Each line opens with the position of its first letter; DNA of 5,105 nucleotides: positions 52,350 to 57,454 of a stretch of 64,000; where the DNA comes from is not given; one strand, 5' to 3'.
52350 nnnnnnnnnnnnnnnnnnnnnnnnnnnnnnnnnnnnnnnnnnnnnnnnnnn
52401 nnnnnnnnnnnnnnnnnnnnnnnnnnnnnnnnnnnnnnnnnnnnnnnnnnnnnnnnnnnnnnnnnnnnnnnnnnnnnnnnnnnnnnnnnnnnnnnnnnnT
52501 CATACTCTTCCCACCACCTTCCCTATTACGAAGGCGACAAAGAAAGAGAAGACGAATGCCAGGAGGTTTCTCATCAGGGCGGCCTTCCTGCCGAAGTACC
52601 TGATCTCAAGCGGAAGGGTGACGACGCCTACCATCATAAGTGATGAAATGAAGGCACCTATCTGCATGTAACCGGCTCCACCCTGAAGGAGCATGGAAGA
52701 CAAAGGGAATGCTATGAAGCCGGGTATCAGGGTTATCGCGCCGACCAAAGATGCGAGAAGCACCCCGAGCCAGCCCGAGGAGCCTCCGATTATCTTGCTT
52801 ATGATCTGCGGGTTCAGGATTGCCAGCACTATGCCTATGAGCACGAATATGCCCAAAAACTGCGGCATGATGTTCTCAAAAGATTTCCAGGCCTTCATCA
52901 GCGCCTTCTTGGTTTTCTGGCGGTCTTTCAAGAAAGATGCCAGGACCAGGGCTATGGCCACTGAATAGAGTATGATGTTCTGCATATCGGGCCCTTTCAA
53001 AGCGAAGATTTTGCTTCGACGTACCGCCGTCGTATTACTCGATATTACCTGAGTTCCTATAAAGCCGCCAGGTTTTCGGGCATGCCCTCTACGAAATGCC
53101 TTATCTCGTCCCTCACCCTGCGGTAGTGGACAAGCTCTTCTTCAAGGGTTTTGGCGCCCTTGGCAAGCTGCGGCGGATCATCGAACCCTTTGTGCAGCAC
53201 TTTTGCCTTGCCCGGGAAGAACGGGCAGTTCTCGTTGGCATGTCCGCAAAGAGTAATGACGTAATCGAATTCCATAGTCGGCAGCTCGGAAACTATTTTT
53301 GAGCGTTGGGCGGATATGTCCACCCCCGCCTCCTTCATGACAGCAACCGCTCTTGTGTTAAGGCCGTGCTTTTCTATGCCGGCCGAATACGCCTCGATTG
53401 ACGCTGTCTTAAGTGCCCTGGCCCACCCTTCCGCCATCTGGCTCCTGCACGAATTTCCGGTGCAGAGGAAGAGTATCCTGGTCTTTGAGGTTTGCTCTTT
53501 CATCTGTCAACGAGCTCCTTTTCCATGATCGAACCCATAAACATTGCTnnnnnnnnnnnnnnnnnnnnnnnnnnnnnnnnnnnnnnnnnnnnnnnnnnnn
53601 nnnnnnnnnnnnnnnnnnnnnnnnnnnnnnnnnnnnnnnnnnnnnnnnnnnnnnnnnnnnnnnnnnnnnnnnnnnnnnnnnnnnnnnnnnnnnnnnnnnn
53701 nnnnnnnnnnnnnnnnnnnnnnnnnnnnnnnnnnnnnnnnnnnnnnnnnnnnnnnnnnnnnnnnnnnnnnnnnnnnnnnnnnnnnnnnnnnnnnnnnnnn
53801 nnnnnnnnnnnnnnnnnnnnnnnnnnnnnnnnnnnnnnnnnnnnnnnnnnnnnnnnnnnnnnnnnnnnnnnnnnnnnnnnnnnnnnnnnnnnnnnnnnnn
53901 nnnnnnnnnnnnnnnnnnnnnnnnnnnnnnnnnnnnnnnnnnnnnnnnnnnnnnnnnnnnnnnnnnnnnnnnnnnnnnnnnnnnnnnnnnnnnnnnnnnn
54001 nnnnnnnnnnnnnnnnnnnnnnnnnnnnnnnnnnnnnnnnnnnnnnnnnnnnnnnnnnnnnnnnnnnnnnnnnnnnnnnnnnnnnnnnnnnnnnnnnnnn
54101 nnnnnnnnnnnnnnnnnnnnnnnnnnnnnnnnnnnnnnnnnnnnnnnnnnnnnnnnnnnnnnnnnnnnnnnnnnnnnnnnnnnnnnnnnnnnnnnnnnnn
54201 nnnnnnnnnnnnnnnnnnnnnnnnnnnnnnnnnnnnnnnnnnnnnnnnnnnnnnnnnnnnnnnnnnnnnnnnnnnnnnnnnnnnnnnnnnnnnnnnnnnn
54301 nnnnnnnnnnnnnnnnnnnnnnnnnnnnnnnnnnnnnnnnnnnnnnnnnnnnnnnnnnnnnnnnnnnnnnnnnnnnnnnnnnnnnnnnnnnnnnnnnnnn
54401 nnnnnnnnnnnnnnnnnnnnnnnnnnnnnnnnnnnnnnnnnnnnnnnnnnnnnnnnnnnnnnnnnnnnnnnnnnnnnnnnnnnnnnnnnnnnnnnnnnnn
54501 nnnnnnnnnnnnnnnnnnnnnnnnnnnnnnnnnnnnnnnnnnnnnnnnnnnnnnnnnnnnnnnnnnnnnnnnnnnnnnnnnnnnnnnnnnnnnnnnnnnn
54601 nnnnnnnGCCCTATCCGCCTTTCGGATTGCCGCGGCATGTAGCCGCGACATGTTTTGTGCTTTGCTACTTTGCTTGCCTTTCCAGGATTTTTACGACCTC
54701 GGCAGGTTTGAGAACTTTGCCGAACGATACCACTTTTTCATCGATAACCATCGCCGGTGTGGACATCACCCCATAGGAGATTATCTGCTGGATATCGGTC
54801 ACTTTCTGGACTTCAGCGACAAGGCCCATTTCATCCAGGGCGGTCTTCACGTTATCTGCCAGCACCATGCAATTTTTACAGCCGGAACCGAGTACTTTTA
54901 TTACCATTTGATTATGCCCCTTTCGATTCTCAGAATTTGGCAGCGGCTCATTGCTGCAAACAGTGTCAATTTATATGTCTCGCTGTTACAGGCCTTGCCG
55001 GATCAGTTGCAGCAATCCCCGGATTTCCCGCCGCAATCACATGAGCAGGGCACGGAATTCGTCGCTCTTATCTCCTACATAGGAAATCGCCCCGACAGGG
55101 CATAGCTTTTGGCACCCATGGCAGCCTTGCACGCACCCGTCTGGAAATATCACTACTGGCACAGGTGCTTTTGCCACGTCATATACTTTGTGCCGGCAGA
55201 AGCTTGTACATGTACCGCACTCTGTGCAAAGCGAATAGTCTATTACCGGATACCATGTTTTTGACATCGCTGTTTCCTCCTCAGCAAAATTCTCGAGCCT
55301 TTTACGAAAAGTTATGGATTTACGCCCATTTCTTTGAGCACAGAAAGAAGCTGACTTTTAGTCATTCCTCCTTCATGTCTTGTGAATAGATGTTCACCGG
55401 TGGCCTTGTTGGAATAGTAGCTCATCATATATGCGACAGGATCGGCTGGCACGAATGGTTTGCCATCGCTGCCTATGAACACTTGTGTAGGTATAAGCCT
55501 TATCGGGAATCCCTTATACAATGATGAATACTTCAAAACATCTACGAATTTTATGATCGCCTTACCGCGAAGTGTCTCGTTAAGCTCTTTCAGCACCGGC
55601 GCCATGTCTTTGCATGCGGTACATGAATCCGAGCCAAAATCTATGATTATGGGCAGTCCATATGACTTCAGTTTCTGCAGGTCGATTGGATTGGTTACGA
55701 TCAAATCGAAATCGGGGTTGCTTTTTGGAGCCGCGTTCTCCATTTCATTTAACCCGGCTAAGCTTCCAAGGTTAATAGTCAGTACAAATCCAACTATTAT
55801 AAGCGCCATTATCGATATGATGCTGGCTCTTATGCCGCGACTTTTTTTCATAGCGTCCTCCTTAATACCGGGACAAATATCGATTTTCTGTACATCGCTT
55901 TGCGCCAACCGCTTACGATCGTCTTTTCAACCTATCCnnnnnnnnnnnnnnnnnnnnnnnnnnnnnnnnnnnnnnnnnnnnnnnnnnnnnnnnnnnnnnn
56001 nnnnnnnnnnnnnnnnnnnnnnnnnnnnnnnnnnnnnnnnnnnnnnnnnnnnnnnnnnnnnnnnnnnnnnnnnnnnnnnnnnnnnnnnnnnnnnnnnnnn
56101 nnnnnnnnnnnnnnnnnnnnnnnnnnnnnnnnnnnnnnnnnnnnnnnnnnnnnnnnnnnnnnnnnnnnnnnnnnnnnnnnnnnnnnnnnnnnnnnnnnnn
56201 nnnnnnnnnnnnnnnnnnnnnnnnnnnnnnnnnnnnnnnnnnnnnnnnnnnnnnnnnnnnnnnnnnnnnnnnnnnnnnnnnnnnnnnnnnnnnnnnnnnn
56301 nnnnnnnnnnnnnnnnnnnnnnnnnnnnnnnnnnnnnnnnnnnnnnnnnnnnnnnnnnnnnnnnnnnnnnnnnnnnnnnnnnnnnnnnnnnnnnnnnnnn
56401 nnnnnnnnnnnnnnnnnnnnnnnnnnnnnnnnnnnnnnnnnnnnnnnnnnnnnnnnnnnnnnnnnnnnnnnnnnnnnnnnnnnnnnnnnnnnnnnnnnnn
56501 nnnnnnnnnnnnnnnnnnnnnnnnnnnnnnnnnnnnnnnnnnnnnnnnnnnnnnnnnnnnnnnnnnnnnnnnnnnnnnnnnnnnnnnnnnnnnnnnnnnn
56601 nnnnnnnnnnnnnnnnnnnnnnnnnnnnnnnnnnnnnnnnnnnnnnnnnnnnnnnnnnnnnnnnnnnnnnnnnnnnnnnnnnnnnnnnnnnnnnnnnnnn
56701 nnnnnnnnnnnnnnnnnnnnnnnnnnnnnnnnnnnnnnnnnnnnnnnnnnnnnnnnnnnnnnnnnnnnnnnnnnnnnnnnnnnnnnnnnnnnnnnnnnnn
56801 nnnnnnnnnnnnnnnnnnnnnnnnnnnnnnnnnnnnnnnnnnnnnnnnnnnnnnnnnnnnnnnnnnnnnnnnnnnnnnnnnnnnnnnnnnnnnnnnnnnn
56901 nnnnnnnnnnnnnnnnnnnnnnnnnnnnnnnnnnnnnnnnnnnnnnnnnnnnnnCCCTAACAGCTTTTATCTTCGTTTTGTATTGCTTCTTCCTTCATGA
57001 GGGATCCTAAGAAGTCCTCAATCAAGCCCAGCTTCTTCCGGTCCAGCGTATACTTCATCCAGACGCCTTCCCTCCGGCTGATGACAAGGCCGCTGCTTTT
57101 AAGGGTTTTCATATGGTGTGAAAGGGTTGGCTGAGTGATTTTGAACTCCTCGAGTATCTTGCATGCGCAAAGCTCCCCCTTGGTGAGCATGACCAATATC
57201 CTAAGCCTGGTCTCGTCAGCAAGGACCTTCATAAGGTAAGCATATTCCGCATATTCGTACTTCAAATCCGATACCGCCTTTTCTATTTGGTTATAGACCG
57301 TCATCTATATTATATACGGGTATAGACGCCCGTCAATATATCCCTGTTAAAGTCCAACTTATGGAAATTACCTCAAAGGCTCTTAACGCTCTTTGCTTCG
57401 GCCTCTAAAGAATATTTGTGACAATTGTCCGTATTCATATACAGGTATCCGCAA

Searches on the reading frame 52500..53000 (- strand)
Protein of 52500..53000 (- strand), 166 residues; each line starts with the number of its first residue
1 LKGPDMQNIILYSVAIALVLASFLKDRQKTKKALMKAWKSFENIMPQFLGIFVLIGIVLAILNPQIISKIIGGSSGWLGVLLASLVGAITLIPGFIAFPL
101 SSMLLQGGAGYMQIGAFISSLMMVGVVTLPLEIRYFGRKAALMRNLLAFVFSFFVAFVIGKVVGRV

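Call 28: search_protein_families(library=pfam, proteins=[window:52500-53000:-], max_evalue=0.001)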
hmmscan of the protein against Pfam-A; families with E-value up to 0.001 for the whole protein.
window:52500-53000:- (166 aa): 1 family
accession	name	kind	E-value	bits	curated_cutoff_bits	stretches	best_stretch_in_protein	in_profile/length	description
PF03773.19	ArsP_1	-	0.0008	19.1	32.3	1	43-163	15-135/294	Predicted permease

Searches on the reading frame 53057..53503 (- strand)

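Call 28: search_protein_families(library=pfam, proteins=[window:53057-53503:-], max_evalue=0.001)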
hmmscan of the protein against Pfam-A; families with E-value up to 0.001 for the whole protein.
window:53057-53503:- (148 aa): 1 family
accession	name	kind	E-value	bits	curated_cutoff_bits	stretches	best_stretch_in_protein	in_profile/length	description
PF01451.26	LMWPc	-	3e-21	76.6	23.2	1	10-103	1-105/144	Low molecular weight phosphotyrosine protein phosphatase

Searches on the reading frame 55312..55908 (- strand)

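Call 28: search_protein_families(library=pfam, proteins=[window:55312-55908:-], max_evalue=0.001)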
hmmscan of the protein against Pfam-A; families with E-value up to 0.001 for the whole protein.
window:55312-55908:- (198 aa): 2 families
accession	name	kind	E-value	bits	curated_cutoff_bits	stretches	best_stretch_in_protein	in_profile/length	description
PF00085.26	Thioredoxin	-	8e-10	39.1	23.5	1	85-147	19-81/103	Thioredoxin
PF13098.12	Thioredoxin_2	-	0.0003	21.5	27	0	84-148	5-85/104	Thioredoxin-like domain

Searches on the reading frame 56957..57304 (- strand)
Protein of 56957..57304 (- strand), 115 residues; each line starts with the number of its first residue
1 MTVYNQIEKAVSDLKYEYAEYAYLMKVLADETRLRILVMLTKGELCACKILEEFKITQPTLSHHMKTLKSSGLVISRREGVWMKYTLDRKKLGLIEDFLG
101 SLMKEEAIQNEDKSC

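Call 28: search_protein_families(library=pfam, proteins=[window:56957-57304:-], max_evalue=0.001)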
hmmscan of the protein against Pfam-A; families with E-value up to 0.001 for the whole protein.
window:56957-57304:- (115 aa): 2 families
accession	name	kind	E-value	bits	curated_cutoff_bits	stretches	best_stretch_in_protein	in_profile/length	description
PF01022.26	HTH_5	-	1.2e-16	60.7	22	1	30-75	1-46/47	Bacterial regulatory protein, arsR family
PF12840.13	HTH_20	-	1.1e-09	38.5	27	1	28-75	1-49/51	Helix-turn-helix domain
